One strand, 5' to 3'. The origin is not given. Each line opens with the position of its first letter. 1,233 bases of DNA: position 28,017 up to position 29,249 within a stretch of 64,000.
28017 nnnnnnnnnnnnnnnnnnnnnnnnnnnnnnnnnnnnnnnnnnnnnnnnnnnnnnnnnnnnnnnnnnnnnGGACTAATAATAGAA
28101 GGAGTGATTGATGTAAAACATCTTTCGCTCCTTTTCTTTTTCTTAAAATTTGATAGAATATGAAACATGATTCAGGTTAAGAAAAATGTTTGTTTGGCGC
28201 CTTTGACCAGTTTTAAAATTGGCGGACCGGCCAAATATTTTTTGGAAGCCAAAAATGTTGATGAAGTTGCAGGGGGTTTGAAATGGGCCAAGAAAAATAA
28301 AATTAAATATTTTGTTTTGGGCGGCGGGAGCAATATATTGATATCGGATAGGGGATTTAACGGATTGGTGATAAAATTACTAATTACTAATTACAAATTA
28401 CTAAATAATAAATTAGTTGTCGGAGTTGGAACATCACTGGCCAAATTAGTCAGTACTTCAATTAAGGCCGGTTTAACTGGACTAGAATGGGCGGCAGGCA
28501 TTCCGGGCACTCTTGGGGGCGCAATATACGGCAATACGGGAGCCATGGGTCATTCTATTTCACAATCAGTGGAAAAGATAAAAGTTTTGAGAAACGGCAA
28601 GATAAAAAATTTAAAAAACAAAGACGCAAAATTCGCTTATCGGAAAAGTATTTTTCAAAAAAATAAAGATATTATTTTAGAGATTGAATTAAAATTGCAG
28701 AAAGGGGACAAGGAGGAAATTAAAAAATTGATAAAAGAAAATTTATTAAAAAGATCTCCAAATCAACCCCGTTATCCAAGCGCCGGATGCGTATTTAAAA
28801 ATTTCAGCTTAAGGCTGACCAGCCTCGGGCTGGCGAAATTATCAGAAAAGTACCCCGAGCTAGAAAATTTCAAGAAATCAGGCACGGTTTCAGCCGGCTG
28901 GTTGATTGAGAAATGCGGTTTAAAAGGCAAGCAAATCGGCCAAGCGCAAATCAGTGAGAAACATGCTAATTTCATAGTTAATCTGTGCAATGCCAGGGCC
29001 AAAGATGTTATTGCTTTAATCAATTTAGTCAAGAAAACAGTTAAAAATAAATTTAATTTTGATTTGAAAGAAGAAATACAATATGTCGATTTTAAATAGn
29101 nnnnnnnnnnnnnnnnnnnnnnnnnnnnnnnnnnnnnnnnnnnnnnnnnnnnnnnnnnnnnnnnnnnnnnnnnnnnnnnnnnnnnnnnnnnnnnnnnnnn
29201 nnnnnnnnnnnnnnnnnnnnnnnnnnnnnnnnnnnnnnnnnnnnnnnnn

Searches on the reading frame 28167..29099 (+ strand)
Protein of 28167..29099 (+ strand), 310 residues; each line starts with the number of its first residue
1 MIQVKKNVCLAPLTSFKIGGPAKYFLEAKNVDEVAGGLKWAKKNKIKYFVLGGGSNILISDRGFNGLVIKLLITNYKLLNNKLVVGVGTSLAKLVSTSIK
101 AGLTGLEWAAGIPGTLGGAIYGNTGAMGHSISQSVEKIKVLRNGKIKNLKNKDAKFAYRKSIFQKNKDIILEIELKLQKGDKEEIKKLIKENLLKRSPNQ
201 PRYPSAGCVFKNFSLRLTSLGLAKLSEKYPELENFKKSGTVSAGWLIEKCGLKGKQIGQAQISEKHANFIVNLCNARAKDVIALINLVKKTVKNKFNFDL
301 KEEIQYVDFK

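Call 52: search_protein_families(library=pfam, proteins=[window:28167-29099:+])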
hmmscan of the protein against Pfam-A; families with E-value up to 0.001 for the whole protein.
window:28167-29099:+ (310 aa): 2 families
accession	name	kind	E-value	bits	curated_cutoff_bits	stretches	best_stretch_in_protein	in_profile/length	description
PF02873.21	MurB_C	-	9.2e-32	109.6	27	1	184-307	1-99/99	UDP-N-acetylenolpyruvoylglucosamine reductase, C-terminal domain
PF01565.28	FAD_binding_4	-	3.7e-19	69.3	26.4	1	23-145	2-134/139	FAD binding domain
